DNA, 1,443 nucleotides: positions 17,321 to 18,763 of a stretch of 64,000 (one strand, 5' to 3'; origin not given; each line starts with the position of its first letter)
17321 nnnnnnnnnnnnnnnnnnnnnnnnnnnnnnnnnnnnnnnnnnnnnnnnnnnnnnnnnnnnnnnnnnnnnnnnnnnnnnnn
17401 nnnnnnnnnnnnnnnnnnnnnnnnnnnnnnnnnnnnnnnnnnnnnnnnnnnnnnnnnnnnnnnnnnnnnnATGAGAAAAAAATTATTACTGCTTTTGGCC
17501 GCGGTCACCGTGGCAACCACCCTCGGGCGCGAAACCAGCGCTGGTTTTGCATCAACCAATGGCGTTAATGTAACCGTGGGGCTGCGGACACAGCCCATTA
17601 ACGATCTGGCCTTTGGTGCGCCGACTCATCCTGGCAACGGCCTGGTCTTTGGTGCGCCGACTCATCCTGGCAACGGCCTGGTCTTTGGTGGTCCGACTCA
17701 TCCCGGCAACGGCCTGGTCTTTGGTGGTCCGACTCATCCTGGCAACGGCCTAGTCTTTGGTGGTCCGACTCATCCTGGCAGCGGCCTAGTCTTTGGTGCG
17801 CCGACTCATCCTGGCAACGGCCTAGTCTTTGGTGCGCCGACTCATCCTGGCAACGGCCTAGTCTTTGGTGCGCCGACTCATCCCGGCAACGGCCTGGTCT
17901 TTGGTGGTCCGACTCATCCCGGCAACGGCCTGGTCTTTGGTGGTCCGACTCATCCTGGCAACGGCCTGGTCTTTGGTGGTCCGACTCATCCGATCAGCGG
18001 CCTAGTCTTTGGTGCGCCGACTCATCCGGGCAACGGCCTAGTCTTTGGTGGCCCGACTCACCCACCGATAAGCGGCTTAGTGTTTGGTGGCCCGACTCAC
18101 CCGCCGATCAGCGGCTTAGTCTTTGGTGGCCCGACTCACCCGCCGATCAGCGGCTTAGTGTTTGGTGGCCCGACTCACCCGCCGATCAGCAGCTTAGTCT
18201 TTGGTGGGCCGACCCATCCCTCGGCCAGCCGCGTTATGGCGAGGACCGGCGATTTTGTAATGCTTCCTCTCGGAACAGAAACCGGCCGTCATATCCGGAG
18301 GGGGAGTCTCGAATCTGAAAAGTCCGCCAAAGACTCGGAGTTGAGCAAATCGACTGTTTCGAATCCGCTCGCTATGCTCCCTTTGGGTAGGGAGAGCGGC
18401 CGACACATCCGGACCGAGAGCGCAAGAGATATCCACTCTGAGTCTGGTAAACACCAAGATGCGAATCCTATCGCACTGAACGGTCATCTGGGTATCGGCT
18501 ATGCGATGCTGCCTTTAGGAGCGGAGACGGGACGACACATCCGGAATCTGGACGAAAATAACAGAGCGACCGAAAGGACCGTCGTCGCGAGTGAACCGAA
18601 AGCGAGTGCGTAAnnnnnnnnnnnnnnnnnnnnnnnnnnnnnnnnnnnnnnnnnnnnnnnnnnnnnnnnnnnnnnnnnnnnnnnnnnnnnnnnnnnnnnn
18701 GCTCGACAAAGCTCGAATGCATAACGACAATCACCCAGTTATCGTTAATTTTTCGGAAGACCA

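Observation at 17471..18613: Secreted protein built from 17 near-identical 36/39-bp repeats (LVFG[A/G]PTHPGNG) plus three '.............' boxes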

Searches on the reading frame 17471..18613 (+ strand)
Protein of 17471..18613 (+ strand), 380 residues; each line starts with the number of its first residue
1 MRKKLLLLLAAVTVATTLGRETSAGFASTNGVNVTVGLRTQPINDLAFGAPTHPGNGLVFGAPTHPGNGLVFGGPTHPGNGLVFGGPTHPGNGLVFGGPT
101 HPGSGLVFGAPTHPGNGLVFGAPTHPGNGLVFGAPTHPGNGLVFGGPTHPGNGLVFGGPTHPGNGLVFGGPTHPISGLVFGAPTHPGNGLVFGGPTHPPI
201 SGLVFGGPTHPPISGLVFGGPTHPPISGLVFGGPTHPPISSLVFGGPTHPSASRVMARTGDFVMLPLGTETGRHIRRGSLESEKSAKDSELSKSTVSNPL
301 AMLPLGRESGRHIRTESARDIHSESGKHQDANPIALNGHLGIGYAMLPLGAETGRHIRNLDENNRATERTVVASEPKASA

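Call 4: search_protein_families(library=pfam, proteins=[window:17471-18613:+], max_evalue=1)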
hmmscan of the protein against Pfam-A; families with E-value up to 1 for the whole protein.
window:17471-18613:+ (380 aa): 1 family
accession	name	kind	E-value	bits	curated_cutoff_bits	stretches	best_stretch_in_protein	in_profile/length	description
PF20844.2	PCF11_RFEG_rpt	-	7.7e-07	29.7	43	1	181-248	18-85/100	Pre-mRNA cleavage complex 2 protein Pcf11, RFEGP repeat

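Call 5: search_protein_families(library=ncbifam, proteins=[window:17471-18613:+], max_evalue=1)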
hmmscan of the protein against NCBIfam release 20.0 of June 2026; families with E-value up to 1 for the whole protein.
window:17471-18613:+ (380 aa): 0 families
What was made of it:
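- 18545..18610 (+): Hydrophilic C-terminal tail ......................, with no hydrophobic anchor. There is no transmembrane segment, lipobox or sorting motif (sequence inspection; NCBIfam gives zero hits, call 5).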

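Call 6: search_solved_structures(query=window:17471-18613:+, max_evalue=10)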
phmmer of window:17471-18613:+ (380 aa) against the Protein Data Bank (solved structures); distinct sequences matched with E-value up to 10: 2.
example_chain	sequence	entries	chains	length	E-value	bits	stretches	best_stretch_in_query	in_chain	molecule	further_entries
6wye_A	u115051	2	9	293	0.15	14.2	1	107-212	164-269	Serine acetyltransferase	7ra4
1xi9_A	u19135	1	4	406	0.29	13.2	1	177-207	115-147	putative transaminase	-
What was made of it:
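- On Any NCBIfam, PADLOC or PDB-sequence family: The best PDB phmmer E-value was 0.15 (call 6).
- On Left-handed beta-helix (hexapeptide repeat) fold: The PDB sequence E-value is 0.15 (call 6).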

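Call 7: find_homologous_proteins(query=window:17471-18613:+, max_evalue=0.001)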
Query window:17471-18613:+ (380 aa): 16 proteins with E <= 0.001 among 8000 candidates.
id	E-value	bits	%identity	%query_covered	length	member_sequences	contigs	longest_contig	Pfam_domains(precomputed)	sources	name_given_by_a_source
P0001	2.0e-74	269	60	59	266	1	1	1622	-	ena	-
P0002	2.1e-74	269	63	53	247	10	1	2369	-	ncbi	-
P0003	2.1e-69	253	64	50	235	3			-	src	-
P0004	4.7e-67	245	61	52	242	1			-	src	-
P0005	6.9e-67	244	64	47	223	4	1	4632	-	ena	-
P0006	4.6e-66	242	65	46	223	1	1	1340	-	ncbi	-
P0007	3.0e-63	232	63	47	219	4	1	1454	-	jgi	jgi:hypothetical protein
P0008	8.9e-61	224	65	43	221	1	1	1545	-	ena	-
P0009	1.1e-60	224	62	47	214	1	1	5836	-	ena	-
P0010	2.3e-60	223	62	47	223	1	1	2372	-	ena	-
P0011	2.1e-27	114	44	31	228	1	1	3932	-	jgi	jgi:hypothetical protein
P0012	3.7e-22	97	47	27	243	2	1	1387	-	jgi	jgi:hypothetical protein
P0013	1.2e-18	85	51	22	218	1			-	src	-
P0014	1.5e-18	85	34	53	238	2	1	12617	-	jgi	jgi:hypothetical protein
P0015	6.9e-18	83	50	21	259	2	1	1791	-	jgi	jgi:hypothetical protein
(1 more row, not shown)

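Call 12: find_encoding_contigs(protein=P0014, flank=8000, max_places=4)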
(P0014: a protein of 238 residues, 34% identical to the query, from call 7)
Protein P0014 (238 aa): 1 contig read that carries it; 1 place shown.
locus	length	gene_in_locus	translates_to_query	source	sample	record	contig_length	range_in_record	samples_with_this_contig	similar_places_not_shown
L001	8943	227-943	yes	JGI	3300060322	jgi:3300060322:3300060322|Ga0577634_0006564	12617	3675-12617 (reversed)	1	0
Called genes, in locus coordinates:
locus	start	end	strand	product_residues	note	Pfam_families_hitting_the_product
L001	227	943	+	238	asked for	-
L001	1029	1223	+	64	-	-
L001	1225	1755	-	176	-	-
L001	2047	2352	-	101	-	-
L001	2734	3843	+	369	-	PF07719:TPR_2 (faint), PF13374:TPR_10 (faint), PF10516:SHNi-TPR (faint), PF13414:TPR_11 (faint), PF00515:TPR_1 (weak), PF13176:TPR_7 (faint), PF13181:TPR_8 (faint), PF13424:TPR_12 (weak)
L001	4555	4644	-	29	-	-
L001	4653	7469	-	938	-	PF10282:Lactonase (faint), PF04185:Phosphoesterase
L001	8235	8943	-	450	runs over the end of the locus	PF00672:HAMP, PF26769:HAMP_PhoQ (faint), PF00512:HisKA, PF02518:HATPase_c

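Call 13: find_encoding_contigs(protein=P0009, flank=6000, max_places=4)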
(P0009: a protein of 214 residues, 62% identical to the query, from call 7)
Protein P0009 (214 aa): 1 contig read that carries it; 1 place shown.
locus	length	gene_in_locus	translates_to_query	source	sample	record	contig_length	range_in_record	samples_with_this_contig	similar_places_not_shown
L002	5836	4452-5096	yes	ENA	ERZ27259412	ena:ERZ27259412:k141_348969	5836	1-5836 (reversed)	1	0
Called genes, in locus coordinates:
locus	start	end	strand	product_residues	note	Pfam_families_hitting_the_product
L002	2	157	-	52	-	?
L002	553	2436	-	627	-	PF02771:Acyl-CoA_dh_N, PF02770:Acyl-CoA_dh_M, PF00441:Acyl-CoA_dh_1, PF08028:Acyl-CoA_dh_2, PF21263:Acyl-CoA-dh_C (faint), PF21343:ACAD9-ACADV_C (weak)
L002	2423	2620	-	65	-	-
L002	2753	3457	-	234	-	PF13472:Lipase_GDSL_2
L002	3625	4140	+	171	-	PF06078:DUF937 (faint)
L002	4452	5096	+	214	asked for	-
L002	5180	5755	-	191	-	-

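Call 14: find_encoding_contigs(protein=window:17471-18613:+, flank=3000, max_places=4)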
Protein window:17471-18613:+ (380 aa): no gene with exactly this product is on record in the collection.

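Call 26: predict_structure(protein=window:17471-18613:+)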
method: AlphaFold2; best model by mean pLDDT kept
length: 380 residues; sequences in the alignment: 1
mean_pLDDT: 56.7   pTM: 0.46
mean pLDDT of the five models: 56.7, 55.8, 49.1, 47.9, 46.6
residues with pLDDT >= 90: 0; 70-90: 153; 50-70: 79; < 50: 148
segments of 3 or more residues with pLDDT < 50: 12-24, 249-380
pLDDT, mean of each block of 10 residues (from residue 1): 57 45 53 59 70 78 81 83 83 82 81 81 80 80 81 80 77 74 74 70 70 66 62 58 52 28 29 28 32 28 29 27 31 28 27 27 32 32
secondary structure, 60 per line:
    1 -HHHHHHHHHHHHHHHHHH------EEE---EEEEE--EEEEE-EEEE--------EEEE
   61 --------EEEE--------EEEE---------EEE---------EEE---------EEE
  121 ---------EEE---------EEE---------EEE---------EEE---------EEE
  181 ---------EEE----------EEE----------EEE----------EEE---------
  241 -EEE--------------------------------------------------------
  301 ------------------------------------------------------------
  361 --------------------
elements in order: H2-19 E26-28 E32-36 E39-43 E45-48 E57-60 E69-72 E81-84 E94-96 E106-108 E118-120 E130-132 E142-144 E154-156 E166-168 E178-180 E190-192 E203-205 E216-218 E229-231 E242-244
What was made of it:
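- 17471..17542 (+): Sec-type signal peptide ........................, with predicted cleavage after TSA. AlphaFold models residues 2-19 as a helix (call 26).
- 18545..18610 (+): AlphaFold pLDDT is below 35 for residues 249-380 (call 26).
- The C-terminal third has pLDDT below 35 (call 26). A folded stack therefore cannot be excluded (call 26). The protein has no anchor and no globular domain (calls 4, 5, 26). AlphaFold2 (single sequence) models residues ~41-200 at block-mean pLDDT of 70-83, falling to the 50s-60s toward the array's end near residue 250, with one 3-4-residue strand per 12-aa unit (call 26).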

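Call 29: fold_search(model_id=the predicted structure, library=pdb)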
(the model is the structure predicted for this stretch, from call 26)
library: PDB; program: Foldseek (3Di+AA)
matches with E <= 10: 67; with E <= 0.001: 0
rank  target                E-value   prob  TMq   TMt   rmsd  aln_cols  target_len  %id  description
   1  4ihf_A                3.9e-01  0.03  0.09  0.09  18.1       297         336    9  Chasing Acyl Carrier Protein Through a Catalytic Cycle of Lipid A Production (released 2013-11-13)
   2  4ihf_B                4.3e-01  0.03  0.09  0.10  18.1       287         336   10  Chasing Acyl Carrier Protein Through a Catalytic Cycle of Lipid A Production (released 2013-11-13)
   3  2pig_A                6.4e-01  0.08  0.17  0.19  11.8       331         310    6  Crystal structure of ydcK from Salmonella cholerae at 2.38 A resolution. Northeast Structural Genomics target SCR6 (released 2007-04-24)
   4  3jqy_C                6.7e-01  0.01  0.07  0.08  16.0       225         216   11  Crystal Structure of the polySia specific acetyltransferase NeuO (released 2010-08-18)
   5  8cu9                  9.5e-01  0.03  0.11  0.10  15.1       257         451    8  Crystal Structure of Bifunctional protein GlmU from Klebsiella pneumoniae subsp. pneumoniae (released 2022-05-25)
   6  9dr4                  1.2e+00  0.02  0.08  0.08  14.9       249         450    9  Crystal structure of bifunctional GlmU from Staphylococcus aureus NCTC 8325 complexed with UTP, CoA and Glc 1-P (released 2025-05-14)
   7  4e79_C                1.2e+00  0.01  0.08  0.09  18.4       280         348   10  Structure of LpxD from Acinetobacter baumannii at 2.66A resolution (P4322 form) (released 2013-01-16)
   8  4puf_A                1.3e+00  0.04  0.12  0.09  12.7       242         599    7  Complex between the Salmonella T3SS effector SlrP and its human target thioredoxin-1 (released 2014-09-17)
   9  2v0h                  1.5e+00  0.02  0.10  0.10  15.0       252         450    9  Characterization of Substrate Binding and Catalysis of the Potential Antibacterial Target N-acetylglucosamine-1-phosphat (released 2008-01-15)
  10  3eh0_A                1.6e+00  0.01  0.09  0.09  14.0       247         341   12  Crystal Structure of LpxD from Escherichia coli (released 2009-08-18)
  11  3jqy_B                1.7e+00  0.01  0.07  0.08  14.7       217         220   10  Crystal Structure of the polySia specific acetyltransferase NeuO (released 2010-08-18)
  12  3ult_A                1.9e+00  0.01  0.08  0.12  10.9       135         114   11  Crystal structure of an ice-binding protein from the perennial ryegrass, Lolium perenne (released 2012-02-15)
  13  4e6t_C                2.1e+00  0.01  0.08  0.10  11.9       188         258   10  Structure of LpxA from Acinetobacter baumannii at 1.8A resolution (P212121 form) (released 2012-12-12)
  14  3r8y_A                2.4e+00  0.01  0.07  0.10  12.4       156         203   13  Structure of the Bacillus anthracis tetrahydropicolinate succinyltransferase (released 2011-04-20)
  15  1g97                  2.5e+00  0.01  0.08  0.08  13.7       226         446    7  S.PNEUMONIAE GLMU COMPLEXED WITH UDP-N-ACETYLGLUCOSAMINE AND MG2+ (released 2001-05-22)
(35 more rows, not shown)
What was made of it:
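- On Left-handed beta-helix (hexapeptide repeat) fold: The best Foldseek result is E = 0.39 with TM below 0.2 (call 29).
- The weak, non-significant PDB and Foldseek hits are all beta-helix proteins (calls 6, 29). The best Foldseek E-value is 0.39 and TM-scores are below 0.2 (call 29).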

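Call 40: predict_structure(protein=P0015)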
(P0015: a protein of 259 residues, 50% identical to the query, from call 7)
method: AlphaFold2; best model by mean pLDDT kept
length: 259 residues; sequences in the alignment: 1
mean_pLDDT: 45.4   pTM: 0.35
mean pLDDT of the five models: 45.4, 35.1, 34.0, 29.7, 29.5
residues with pLDDT >= 90: 0; 70-90: 5; 50-70: 84; < 50: 170
segments of 3 or more residues with pLDDT < 50: 1-46, 48-52, 137-140, 147-152, 156-259
pLDDT, mean of each block of 10 residues (from residue 1): 41 40 39 33 40 55 63 62 64 61 60 58 57 54 50 46 40 33 32 34 37 32 36 37 40 33
secondary structure, 60 per line:
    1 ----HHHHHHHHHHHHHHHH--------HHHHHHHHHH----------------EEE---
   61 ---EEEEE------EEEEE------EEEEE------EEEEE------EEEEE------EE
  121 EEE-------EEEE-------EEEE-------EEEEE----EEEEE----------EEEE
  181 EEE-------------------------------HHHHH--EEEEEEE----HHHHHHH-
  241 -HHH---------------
elements in order: H5-20 H29-38 E55-57 E64-68 E75-79 E86-90 E97-101 E108-112 E119-123 E131-134 E142-145 E153-157 E162-166 E177-183 H215-219 E222-228 H233-239
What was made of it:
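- An orthologue, P0015, reaches only pLDDT 50-64 in its array (call 40).
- Tried and rejected: The second AlphaFold run, on an orthologue with 11-aa units, gave low confidence (call 40).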

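Call 52: search_protein_families(library=padloc, proteins=[window:17471-18613:+], max_evalue=0.01)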
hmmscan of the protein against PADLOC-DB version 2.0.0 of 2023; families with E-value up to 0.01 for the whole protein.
window:17471-18613:+ (380 aa): 0 families

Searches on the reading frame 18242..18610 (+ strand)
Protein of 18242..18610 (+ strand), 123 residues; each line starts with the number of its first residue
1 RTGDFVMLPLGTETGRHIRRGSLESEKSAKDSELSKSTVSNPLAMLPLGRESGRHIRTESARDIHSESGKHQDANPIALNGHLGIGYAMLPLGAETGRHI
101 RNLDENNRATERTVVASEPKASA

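Call 17: find_related_loci(query=A1, collection=genome_contigs, flank=10000)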
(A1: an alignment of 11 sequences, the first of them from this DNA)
Query A1 (123 aa) in genome_contigs; peptide patterns used: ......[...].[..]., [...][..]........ (x = any residue, [..] = any of these).
11 stretches matched a pattern; 4 encode a relative of the query (tblastn E <= 1e-3); 4 distinct loci.
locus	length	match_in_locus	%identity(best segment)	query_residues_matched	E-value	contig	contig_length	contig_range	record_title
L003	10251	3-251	75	5-123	4e-37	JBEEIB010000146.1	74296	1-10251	MAG: Verrucomicrobiota bacterium isolate BP_749 scaffold_2573150, whole genome shotgun sequence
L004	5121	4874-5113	74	5-108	1e-32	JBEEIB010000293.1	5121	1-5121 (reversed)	MAG: Verrucomicrobiota bacterium isolate BP_749 scaffold_2286684, whole genome shotgun sequence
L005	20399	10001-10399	50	5-123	2e-32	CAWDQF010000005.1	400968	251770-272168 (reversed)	MAG: uncultured Verrucomicrobiae bacterium isolate MFD03346.bin.1.148 genome assembly, contig: contig_2454, whole genome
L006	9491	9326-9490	54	7-111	5e-12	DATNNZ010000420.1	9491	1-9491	MAG TPA_asm: Chthoniobacterales bacterium isolate SMAG_U11518 k141_71688, whole genome shotgun sequence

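Call 30: search_protein_representatives(alignment_id=A1)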
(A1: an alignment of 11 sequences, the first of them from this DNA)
Query: 11 sequences, 123 profile positions. Proteins with E-value up to 0.001 (for the whole library): 16; up to 1e-10: 14; up to 1e-30: 10. The best 16 are listed.
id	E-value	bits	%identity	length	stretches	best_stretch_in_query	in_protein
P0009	1.6e-56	205.9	-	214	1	2-123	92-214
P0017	1.1e-49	183.7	-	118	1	7-123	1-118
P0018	7.8e-44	164.9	-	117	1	7-123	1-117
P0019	2.9e-37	143.7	-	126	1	38-123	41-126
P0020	2.3e-36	140.7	-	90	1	38-123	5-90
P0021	2.1e-35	137.6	-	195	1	37-123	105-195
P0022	2.4e-35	137.4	-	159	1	38-123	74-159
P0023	7.1e-34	132.7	-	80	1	44-123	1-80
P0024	1.6e-31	125.1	-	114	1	38-123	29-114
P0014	1.8e-31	124.9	-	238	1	27-123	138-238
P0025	6.5e-30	119.9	-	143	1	39-123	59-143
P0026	1.5e-29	118.7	-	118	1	41-123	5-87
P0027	4.2e-29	117.3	-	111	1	38-123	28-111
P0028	2.2e-28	115.0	-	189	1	33-118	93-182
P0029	7.9e-07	45.4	-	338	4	38-63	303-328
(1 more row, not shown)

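Call 33: find_related_loci(query=A1, collection=metagenome_contigs, flank=6000)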
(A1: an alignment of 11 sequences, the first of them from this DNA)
Query A1 (123 aa) in metagenome_contigs; peptide patterns used: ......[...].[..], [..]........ (x = any residue, [..] = any of these).
126 stretches matched a pattern; 31 encode a relative of the query (tblastn E <= 1e-3); 31 distinct loci.
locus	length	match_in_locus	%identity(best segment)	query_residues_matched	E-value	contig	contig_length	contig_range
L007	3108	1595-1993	74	5-123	3e-54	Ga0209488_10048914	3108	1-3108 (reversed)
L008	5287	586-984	74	5-123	1e-53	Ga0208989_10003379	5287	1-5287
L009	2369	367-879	73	5-123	7e-54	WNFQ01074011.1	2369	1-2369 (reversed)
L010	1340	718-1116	74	2-123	2e-55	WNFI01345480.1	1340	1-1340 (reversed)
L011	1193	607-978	74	1-123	3e-54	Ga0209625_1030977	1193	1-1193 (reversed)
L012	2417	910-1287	71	3-123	5e-51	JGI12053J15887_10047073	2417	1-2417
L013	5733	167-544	71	3-123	4e-50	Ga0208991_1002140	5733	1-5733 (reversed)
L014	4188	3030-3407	69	1-123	3e-48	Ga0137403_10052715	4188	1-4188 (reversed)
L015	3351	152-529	68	1-123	7e-48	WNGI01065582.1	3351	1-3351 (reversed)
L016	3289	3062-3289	79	5-101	4e-28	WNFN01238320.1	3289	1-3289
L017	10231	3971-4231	51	43-123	1e-23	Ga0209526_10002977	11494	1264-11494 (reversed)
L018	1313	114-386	54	4-123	2e-23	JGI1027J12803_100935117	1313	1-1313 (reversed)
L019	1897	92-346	52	43-123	1e-20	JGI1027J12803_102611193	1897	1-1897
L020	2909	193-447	51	1-123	3e-20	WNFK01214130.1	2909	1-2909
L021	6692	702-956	51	2-123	4e-20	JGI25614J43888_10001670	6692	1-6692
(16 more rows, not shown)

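Call 57: search_solved_structures(query=A1, max_evalue=10)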
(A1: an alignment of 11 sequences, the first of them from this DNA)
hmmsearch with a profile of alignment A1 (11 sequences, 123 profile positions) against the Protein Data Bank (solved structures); distinct sequences matched with E-value up to 10: 0.

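Call 58: search_protein_families(library=pfam, alignment_id=A1, max_evalue=1)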
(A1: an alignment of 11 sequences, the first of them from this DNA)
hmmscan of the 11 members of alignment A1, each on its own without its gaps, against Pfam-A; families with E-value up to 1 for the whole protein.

A. member 1, seq(123 aa): 0 families

B. families by the number of members that match (of 11 scanned): 1 family
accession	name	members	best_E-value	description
PF01324.24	Diphtheria_R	1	0.27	Diphtheria toxin, R domain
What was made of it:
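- On Any NCBIfam, PADLOC or PDB-sequence family: The box-region profile A1 gave 0 hits against PDB and nothing consistent against Pfam (calls 57, 58).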
